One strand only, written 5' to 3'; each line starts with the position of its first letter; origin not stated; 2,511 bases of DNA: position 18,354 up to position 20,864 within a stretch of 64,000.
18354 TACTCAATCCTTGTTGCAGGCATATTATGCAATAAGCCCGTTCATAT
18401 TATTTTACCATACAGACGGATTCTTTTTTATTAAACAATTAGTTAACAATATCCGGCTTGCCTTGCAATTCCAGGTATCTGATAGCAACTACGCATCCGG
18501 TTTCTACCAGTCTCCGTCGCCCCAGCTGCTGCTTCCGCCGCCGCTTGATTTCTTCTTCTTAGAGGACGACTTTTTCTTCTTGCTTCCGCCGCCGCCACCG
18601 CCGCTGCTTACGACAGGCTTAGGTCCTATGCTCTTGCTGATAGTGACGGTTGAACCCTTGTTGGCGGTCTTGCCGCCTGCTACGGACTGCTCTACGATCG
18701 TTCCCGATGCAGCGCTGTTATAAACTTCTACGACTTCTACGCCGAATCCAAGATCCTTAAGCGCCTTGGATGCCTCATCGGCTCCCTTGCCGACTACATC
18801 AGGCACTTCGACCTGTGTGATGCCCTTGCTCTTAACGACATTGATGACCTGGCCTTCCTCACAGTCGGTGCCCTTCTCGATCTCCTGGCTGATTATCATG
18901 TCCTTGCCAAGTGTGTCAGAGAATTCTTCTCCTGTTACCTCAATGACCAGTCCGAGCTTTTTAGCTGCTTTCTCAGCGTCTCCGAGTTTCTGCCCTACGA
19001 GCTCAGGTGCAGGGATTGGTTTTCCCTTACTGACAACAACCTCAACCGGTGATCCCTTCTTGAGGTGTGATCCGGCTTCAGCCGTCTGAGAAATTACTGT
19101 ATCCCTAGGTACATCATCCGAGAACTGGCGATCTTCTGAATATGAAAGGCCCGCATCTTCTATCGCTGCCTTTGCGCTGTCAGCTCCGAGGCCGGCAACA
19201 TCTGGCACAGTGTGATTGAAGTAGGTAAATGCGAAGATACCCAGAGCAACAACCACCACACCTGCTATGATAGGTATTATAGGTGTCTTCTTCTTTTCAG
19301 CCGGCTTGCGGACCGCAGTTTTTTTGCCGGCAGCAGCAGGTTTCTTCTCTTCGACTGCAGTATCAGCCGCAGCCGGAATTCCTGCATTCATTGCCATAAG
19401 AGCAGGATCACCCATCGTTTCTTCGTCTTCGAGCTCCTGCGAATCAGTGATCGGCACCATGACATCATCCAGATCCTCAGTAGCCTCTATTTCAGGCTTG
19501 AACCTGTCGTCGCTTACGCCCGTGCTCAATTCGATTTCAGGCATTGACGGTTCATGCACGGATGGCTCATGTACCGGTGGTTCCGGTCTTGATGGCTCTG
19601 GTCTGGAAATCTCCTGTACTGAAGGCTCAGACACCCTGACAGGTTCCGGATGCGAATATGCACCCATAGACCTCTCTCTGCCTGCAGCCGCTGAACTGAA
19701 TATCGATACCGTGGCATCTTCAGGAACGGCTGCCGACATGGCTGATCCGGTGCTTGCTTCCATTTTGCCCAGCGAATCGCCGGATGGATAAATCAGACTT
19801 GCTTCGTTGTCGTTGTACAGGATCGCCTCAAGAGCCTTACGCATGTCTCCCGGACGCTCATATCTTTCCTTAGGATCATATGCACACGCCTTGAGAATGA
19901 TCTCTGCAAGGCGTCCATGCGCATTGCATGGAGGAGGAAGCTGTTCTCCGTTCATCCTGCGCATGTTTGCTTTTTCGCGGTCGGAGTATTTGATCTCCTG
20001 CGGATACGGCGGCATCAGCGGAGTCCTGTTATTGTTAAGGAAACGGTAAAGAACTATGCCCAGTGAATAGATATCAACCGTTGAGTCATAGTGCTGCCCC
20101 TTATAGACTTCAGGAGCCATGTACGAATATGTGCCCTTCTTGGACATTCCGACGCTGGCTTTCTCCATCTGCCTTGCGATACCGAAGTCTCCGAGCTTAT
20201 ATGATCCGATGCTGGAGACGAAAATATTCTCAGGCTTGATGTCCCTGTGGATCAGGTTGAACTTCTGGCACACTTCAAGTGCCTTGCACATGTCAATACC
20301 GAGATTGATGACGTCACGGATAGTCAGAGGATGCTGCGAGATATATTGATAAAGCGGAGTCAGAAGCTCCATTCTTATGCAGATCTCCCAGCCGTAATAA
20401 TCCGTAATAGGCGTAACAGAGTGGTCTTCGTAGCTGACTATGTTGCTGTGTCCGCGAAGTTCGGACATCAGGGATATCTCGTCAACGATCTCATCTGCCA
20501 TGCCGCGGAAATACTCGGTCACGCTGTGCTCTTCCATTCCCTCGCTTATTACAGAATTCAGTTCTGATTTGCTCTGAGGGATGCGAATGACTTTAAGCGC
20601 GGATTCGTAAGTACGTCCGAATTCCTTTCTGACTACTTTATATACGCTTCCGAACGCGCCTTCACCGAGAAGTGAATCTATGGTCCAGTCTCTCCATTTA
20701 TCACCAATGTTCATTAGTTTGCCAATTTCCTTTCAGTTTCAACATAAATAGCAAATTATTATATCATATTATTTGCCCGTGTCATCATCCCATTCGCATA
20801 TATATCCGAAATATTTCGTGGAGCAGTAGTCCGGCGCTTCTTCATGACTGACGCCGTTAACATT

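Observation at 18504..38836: Eight Hanks-type Ser/Thr kinase paralogues with swapped sensor domains, two PP2C phosphatases and eight FHA domains wrapped around the secretion genes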

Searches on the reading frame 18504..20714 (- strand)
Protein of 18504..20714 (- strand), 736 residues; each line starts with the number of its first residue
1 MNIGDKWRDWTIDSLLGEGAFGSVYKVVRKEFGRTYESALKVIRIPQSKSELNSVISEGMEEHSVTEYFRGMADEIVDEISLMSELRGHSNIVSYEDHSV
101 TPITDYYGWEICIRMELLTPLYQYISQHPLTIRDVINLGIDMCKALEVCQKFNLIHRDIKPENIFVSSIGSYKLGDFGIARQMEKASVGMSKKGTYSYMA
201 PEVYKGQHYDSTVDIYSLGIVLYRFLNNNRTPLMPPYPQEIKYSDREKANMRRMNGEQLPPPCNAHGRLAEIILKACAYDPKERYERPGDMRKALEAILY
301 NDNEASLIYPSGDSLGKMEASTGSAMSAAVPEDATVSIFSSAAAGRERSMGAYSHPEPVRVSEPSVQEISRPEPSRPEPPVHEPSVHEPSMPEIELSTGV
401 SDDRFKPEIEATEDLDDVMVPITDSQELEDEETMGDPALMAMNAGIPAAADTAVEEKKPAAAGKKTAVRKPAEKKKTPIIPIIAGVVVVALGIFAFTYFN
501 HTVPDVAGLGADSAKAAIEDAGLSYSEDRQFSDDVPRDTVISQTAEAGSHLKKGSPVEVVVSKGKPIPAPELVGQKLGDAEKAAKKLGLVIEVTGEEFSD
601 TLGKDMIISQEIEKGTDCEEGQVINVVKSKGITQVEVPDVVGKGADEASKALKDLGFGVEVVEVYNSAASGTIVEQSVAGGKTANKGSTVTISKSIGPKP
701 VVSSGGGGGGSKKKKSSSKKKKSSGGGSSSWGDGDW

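Call 3: search_protein_families(library=pfam, proteins=[window:18504-20714:-], max_evalue=0.01)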
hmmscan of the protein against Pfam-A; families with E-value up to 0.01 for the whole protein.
window:18504-20714:- (736 aa): 3 families
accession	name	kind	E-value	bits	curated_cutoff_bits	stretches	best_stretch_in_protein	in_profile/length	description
PF03793.24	PASTA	-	2.7e-42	143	23.2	3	502-563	2-64/64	PASTA domain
PF00069.31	Pkinase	-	1.3e-41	143.2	31.7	1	12-285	3-252/263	Protein kinase domain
PF07714.23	PK_Tyr_Ser-Thr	-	2.7e-30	106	23.1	1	12-285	3-249/258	Protein tyrosine and serine/threonine kinase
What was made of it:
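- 18504..20714 (-): K1: Hanks kinase, one TM, three PASTA repeats. Pfam Pkinase 143 bits and PASTA 143 bits (call 3).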

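Call 82: search_protein_families(library=padloc, proteins=[window:18504-20714:-], max_evalue=0.001)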
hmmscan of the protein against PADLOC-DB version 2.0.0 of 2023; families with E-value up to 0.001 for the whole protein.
window:18504-20714:- (736 aa): 34 families (the best 25 are shown)
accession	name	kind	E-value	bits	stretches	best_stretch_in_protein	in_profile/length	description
PDLC04040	PD-T4-6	-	1.3e-57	193.7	2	403-694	250-544/547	-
PDLC04060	PD-T4-6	-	2.3e-56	189.7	4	121-341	95-309/486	-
PDLC04138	mad6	-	3.3e-56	189.5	1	8-306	51-321/659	mads_6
PDLC04052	PD-T4-6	-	8.9e-43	145.2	3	127-298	107-276/496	-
PDLC04042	PD-T4-6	-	1.1e-37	128.2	1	8-305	9-279/292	-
PDLC04053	PD-T4-6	-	3.2e-33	113.5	1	111-306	84-279/311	-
PDLC04047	PD-T4-6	-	9.4e-33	111.7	1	8-302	10-276/327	-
PDLC04054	PD-T4-6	-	1.6e-31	108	1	123-336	100-309/347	-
PDLC04061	PD-T4-6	-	4e-31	107.1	1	130-332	117-323/510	-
PDLC04039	PD-T4-6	-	1.9e-27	94.4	1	96-362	72-336/458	-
PDLC04057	PD-T4-6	-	1.2e-26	91.8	1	120-304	94-276/443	-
PDLC04043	PD-T4-6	-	5.3e-26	89.7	1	129-306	111-285/452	-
PDLC04041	PD-T4-6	-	1.9e-25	88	1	9-348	29-322/443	-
PDLC04048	PD-T4-6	-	6.5e-23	79.7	1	79-302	61-276/354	-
PDLC04064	PD-T4-6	-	1.8e-20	71.2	1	121-303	107-285/369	-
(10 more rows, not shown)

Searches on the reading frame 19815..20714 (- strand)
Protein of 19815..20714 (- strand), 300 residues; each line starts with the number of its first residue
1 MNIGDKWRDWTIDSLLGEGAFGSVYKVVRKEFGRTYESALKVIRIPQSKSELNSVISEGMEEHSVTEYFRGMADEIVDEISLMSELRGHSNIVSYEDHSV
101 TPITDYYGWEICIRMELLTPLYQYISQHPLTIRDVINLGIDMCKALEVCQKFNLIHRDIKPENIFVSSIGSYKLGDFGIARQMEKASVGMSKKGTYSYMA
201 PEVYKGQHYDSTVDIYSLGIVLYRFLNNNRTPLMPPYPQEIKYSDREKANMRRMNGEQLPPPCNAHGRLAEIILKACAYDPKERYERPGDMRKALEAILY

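Call 29: find_related_loci(query=A1, collection=genome_contigs, flank=10000)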
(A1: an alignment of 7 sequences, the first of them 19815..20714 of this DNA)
Query A1 (300 aa) in genome_contigs; peptide patterns used: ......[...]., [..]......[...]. (x = any residue, [..] = any of these).
600 stretches matched a pattern (row limit reached: there are more); 589 encode a relative of the query (tblastn E <= 1e-3); the best 80 are kept; 80 distinct loci.
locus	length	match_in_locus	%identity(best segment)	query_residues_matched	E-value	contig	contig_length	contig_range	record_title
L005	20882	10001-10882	58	7-299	1e-117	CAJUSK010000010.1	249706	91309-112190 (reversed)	MAG TPA_asm: uncultured Lachnospiraceae bacterium isolate MGBC165132 genome assembly, contig: MGBC165132.10, whole genom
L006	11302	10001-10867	53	10-298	9e-107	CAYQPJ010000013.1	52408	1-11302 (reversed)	MAG TPA_asm: uncultured Eubacteriales bacterium isolate SRP350583_co2_25 genome assembly, contig: NODE_746_length_52408_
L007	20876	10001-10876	52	7-299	2e-103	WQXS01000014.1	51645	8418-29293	MAG: Oscillospiraceae bacterium isolate Emb289P3bin50 Ga0123356_10000363, whole genome shotgun sequence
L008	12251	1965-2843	48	7-299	7e-96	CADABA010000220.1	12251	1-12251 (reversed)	MAG: uncultured Lachnospiraceae bacterium isolate RUG13128 genome assembly, contig: RUG13128_asm_220, whole genome shotg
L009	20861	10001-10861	48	7-295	7e-89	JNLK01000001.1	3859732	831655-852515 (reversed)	Lachnospiraceae bacterium AC2029 BO12DRAFT_scf7180000000002_quiver.1_C, whole genome shotgun sequence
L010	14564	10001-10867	44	7-296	5e-76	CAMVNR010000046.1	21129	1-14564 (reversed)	MAG TPA_asm: uncultured Lachnospiraceae bacterium isolate SRR8387716_bin.58_metaWRAP_v1.3_MAG genome assembly, contig: E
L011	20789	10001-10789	38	5-299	3e-61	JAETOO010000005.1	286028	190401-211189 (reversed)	MAG: Oscillospiraceae bacterium isolate S14_Bin4 scaffold_87, whole genome shotgun sequence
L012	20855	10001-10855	35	10-295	1e-50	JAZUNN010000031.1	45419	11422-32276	MAG: Acutalibacteraceae bacterium isolate T1900044885_TS20190351.MAGScoT_cleanbin_000025 SGB_3224_k141_38152, whole geno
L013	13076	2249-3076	37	9-285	3e-50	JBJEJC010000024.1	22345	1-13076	MAG: Roseburia sp. isolate PUUB56_bin.005 NODE_1300_length_22345_cov_8.356797, whole genome shotgun sequence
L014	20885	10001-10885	37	7-299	6e-50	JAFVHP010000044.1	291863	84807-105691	MAG: Lachnospiraceae bacterium isolate RGIG5178 Sheep_Abomasum.Co__c1850865, whole genome shotgun sequence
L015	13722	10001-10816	35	9-298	5e-48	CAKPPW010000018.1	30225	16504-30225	MAG: uncultured Bacilli bacterium isolate REFINED_METABAT215_TOP10_CONTIGS_1500_ASSEMBLY_K77_MERGED__Hadza_MoBio_C-REDO_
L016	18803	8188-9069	32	7-298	2e-41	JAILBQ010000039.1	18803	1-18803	MAG: Lachnospiraceae bacterium isolate RUI563 k141_11716557_flag=0_multi=9.9952_len=18803, whole genome shotgun sequence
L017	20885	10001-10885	50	1-295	9e-98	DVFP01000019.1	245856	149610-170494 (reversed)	MAG TPA_asm: Candidatus Scybalocola faecavium isolate CHK196-3395 CHK196__C129734_L245856_ERR3414591, whole genome shotg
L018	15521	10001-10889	42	1-295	6e-51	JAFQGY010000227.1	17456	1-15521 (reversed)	MAG: Clostridia bacterium isolate RGIG1810 Goat_Cecum-5__c382712, whole genome shotgun sequence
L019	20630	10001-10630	35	76-298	3e-29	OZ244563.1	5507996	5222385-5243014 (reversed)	MAG: Candidatus Poribacteria bacterium isolate ff81fa92-488d-40f9-821d-30cdc2806971 genome assembly, chromosome: 1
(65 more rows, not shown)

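Call 39: find_homologous_proteins(query=A1, max_evalue=1e-40)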
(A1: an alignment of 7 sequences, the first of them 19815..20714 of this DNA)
Query A1 (7 sequences) (300 aa, profile of the alignment): 2529 proteins with E <= 1e-40 among 8000 candidates; the best 120 are listed.
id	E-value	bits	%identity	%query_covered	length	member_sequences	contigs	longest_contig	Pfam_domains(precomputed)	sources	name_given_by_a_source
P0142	2.8e-144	498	72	100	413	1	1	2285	PF07714.24,PF00069.32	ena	-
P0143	1.9e-143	495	66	100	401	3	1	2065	PF07714.24,PF00069.32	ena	-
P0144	1.2e-142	492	66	98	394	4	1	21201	PF07714.24,PF00069.32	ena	-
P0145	1.5e-140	485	66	100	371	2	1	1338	PF07714.24,PF00069.32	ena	-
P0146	2.8e-140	485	67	98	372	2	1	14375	PF07714.24,PF00069.32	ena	-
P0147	1.8e-139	482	67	98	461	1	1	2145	PF07714.24,PF00069.32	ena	-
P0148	2.0e-139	482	63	100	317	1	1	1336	PF07714.24,PF00069.32,PF03109.23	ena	-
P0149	2.4e-139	482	67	98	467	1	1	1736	PF07714.24,PF00069.32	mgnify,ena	mgnify:FL=1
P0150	3.0e-139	481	60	98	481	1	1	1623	PF07714.24,PF00069.32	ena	-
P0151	9.6e-139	480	62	97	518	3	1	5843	PF07714.24,PF00069.32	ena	-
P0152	2.5e-138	478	63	97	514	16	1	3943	PF07714.24,PF00069.32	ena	-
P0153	3.9e-138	478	67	93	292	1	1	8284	PF07714.24,PF00069.32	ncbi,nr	ncbi:MAG: serine/threonine-protein kinase, partial [Lachnospiraceae bacterium]|nr:serine/threonine-p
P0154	4.0e-138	478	65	100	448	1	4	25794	PF07714.24,PF00069.32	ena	-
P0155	1.2e-137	476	61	98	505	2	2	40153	PF07714.24,PF00069.32,PF17667.8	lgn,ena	-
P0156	3.4e-137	474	59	98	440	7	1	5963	PF07714.24,PF00069.32,PF03109.23,PF17667.8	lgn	-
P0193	2.0e-132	459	59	97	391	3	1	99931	PF07714.24,PF00069.32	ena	-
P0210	1.4e-131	456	61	97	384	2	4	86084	PF07714.24,PF00069.32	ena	-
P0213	2.7e-131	455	60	100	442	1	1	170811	PF07714.24,PF00069.32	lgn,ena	-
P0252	1.5e-129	449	58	97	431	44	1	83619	PF07714.24,PF00069.32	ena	-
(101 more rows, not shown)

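Call 40: find_encoding_contigs(protein=P0213, flank=10000, max_places=1)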
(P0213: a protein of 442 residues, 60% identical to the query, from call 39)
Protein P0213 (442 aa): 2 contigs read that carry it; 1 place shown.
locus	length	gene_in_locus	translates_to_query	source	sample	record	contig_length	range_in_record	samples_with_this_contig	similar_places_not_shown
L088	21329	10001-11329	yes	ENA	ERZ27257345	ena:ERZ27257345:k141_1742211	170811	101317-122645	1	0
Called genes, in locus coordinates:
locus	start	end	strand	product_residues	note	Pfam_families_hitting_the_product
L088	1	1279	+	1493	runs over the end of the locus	PF00498:FHA, PF16697:Yop-YscD_cpl, PF13401:AAA_22 (faint), PF24883:NPHP3_N (faint), PF05729:NACHT (faint), PF01580:FtsK_SpoIIIE, PF01443:Viral_helicase1 (faint), PF01580:FtsK_SpoIIIE, +2 more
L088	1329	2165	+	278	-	-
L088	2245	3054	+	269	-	-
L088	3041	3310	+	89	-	-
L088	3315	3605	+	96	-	PF06013:WXG100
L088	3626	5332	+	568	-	PF09479:Flg_new, PF01551:Peptidase_M23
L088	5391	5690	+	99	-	PF06013:WXG100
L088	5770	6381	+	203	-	-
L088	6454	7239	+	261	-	PF00481:PP2C, PF13672:PP2C_2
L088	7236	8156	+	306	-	PF13328:HD_4 (weak)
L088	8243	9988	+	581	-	PF00069:Pkinase, PF07714:PK_Tyr_Ser-Thr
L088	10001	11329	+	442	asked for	PF00069:Pkinase, PF07714:PK_Tyr_Ser-Thr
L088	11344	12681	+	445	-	-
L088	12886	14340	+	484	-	PF05257:CHAP, PF09479:Flg_new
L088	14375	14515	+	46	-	-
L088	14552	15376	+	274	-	PF01471:PG_binding_1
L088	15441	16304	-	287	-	PF02498:Bro-N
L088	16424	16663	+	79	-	PF24749:DUF7695 (faint)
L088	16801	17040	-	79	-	PF01713:Smr (weak)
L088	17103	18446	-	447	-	PF13173:AAA_14, PF13635:DUF4143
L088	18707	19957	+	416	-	PF09903:DUF2130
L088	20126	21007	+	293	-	-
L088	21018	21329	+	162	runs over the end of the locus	PF03796:DnaB_C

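Call 41: find_encoding_contigs(protein=P0193, flank=10000, max_places=1)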
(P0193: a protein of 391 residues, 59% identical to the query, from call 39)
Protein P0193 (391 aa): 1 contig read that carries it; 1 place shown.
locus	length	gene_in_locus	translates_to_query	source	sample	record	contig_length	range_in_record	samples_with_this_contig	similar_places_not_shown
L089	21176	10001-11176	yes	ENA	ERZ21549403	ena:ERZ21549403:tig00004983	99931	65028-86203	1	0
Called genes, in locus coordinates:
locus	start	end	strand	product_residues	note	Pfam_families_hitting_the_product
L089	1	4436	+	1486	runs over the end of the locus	PF00498:FHA, PF16697:Yop-YscD_cpl, PF01580:FtsK_SpoIIIE, PF13481:AAA_25 (faint), PF01580:FtsK_SpoIIIE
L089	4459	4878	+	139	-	-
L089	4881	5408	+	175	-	-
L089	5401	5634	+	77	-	PF08817:YukD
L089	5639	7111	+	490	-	-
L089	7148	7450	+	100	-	PF10824:T7SS_ESX_EspC (weak), PF06013:WXG100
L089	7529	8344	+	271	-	PF00481:PP2C (faint), PF13672:PP2C_2, PF07228:SpoIIE (weak)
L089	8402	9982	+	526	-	PF03747:ADP_ribosyl_GH, PF13328:HD_4 (weak)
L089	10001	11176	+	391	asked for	PF00069:Pkinase, PF07714:PK_Tyr_Ser-Thr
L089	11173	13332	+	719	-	PF11178:DUF2963 (weak)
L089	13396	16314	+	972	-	PF07719:TPR_2 (faint), PF13174:TPR_6 (faint), PF13191:AAA_16 (weak), PF00515:TPR_1 (faint), PF13181:TPR_8 (faint), PF17874:TPR_MalT (weak), PF13374:TPR_10 (faint), PF13424:TPR_12, +1 more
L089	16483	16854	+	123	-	PF00583:Acetyltransf_1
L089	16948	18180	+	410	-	PF00817:IMS, PF11799:IMS_C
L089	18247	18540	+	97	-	PF07876:Dabb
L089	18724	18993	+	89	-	PF04023:FeoA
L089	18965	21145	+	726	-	PF01926:MMR_HSR1, PF02421:FeoB_N, PF07670:Gate, PF07664:FeoB_C, PF07670:Gate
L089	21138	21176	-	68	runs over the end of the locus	-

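Call 42: find_encoding_contigs(protein=P0210, flank=10000, max_places=1)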
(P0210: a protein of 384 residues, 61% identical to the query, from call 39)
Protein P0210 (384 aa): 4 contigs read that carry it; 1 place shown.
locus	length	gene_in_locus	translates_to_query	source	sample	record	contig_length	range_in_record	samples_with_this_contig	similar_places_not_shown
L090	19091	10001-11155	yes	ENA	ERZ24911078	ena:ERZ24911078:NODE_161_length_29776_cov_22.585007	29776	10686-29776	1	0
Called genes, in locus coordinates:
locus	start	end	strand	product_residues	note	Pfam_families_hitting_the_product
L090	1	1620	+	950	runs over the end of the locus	PF00069:Pkinase, PF07714:PK_Tyr_Ser-Thr, PF05593:RHS_repeat (faint), PF11178:DUF2963 (weak)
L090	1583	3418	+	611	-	PF00069:Pkinase, PF07714:PK_Tyr_Ser-Thr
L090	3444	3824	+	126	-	-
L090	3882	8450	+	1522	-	PF00069:Pkinase, PF07714:PK_Tyr_Ser-Thr, PF03747:ADP_ribosyl_GH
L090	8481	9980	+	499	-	-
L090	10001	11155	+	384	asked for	PF00069:Pkinase, PF07714:PK_Tyr_Ser-Thr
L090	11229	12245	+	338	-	PF04392:ABC_sub_bind, PF13407:Peripla_BP_4 (weak)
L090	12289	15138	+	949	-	PF00069:Pkinase, PF07714:PK_Tyr_Ser-Thr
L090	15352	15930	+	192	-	-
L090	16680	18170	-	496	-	-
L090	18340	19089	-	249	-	?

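Call 43: find_encoding_contigs(protein=P0252, flank=10000, max_places=1)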
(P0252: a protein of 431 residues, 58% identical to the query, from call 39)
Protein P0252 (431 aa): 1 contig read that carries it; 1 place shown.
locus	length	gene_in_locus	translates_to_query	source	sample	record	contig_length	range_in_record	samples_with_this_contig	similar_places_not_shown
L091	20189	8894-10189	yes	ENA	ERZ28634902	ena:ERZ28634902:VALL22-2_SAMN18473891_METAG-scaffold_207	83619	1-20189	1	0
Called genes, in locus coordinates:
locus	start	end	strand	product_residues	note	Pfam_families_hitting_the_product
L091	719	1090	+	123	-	PF02452:PemK_toxin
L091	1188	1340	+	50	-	-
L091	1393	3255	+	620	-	PF00239:Resolvase, PF07508:Recombinase, PF13408:Zn_ribbon_recom, PF06013:WXG100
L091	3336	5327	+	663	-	PF00515:TPR_1 (faint), PF07719:TPR_2 (weak), PF13181:TPR_8 (faint), PF13414:TPR_11, PF13428:TPR_14 (faint), PF13432:TPR_16 (faint), PF14559:TPR_19 (faint), PF01471:PG_binding_1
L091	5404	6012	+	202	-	-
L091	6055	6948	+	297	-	PF00515:TPR_1 (weak), PF07719:TPR_2 (weak), PF13181:TPR_8 (faint), PF13414:TPR_11, PF13432:TPR_16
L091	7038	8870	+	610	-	PF00069:Pkinase, PF07714:PK_Tyr_Ser-Thr, PF11178:DUF2963 (faint)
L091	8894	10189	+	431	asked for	PF00069:Pkinase, PF07714:PK_Tyr_Ser-Thr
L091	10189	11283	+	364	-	PF13428:TPR_14 (faint)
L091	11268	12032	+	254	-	PF00481:PP2C, PF13672:PP2C_2, PF07228:SpoIIE (weak)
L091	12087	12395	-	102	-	PF05437:AzlD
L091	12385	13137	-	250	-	PF03591:AzlC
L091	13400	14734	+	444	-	PF00209:SNF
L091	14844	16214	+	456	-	PF00883:Peptidase_M17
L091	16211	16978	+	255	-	PF03932:CutC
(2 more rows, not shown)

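Call 68: search_solved_structures(query=A1, max_evalue=10)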
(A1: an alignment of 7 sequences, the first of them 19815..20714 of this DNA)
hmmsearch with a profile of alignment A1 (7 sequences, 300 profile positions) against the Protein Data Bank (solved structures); distinct sequences matched with E-value up to 10: 2817 (the best 60 are shown).
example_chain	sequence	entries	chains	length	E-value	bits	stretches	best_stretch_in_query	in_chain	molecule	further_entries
3f69_A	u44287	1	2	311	3.1e-34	121.6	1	113-297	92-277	Serine/threonine-protein kinase pknB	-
6i2p_A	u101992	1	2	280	3.5e-34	121.4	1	113-297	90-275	Serine/threonine-protein kinase PknB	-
6b2p_A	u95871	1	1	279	3.5e-34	121.4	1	113-297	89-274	Serine/threonine-protein kinase PknB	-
3f61_A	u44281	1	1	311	3.5e-34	121.4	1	113-297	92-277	Serine/threonine-protein kinase pknB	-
5u94_A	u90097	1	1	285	3.7e-34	121.3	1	113-297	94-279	Serine/threonine-protein kinase PknB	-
1o6y_A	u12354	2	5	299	4.3e-34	121.1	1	113-297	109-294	SERINE/THREONINE-PROTEIN KINASE PKNB | Probable serine/threonine-protein kinase pknB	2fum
3ori_A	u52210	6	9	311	4.8e-34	121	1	113-297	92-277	Serine/threonine protein kinase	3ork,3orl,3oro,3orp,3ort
1mru_A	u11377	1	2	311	4.8e-34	120.9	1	113-297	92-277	Probable serine/threonine-protein kinase pknB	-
3orm_A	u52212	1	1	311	6.7e-34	120.5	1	114-297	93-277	Serine/threonine protein kinase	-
9ymt_A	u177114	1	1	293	2.2e-31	112.2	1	79-299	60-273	Serine/Threonine Kinase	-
4eqm_A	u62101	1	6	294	2.3e-31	112.2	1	79-299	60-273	Protein kinase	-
2w5a_A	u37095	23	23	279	1.8e-30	109.2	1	75-243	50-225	SERINE/THREONINE-PROTEIN KINASE NEK2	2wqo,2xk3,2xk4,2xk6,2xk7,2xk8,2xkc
2jav_A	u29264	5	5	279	4.4e-30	108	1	75-243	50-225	SERINE/THREONINE-PROTEIN KINASE NEK2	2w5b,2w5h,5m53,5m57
6tm5_Q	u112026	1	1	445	8.9e-30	106.9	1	75-243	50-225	Serine/threonine-protein kinase Nek2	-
6tm5_S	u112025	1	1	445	9.4e-30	106.9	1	75-243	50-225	Serine/threonine-protein kinase Nek2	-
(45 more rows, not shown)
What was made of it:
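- On Hanks-type (eukaryote-like) Ser/Thr kinases, PknB class: The best PDB matches of the K1-K7 profile are PknB, S. aureus PknB and StkP (call 68).
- Their nearest solved relatives are PknB, Stk1 and StkP (call 68).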
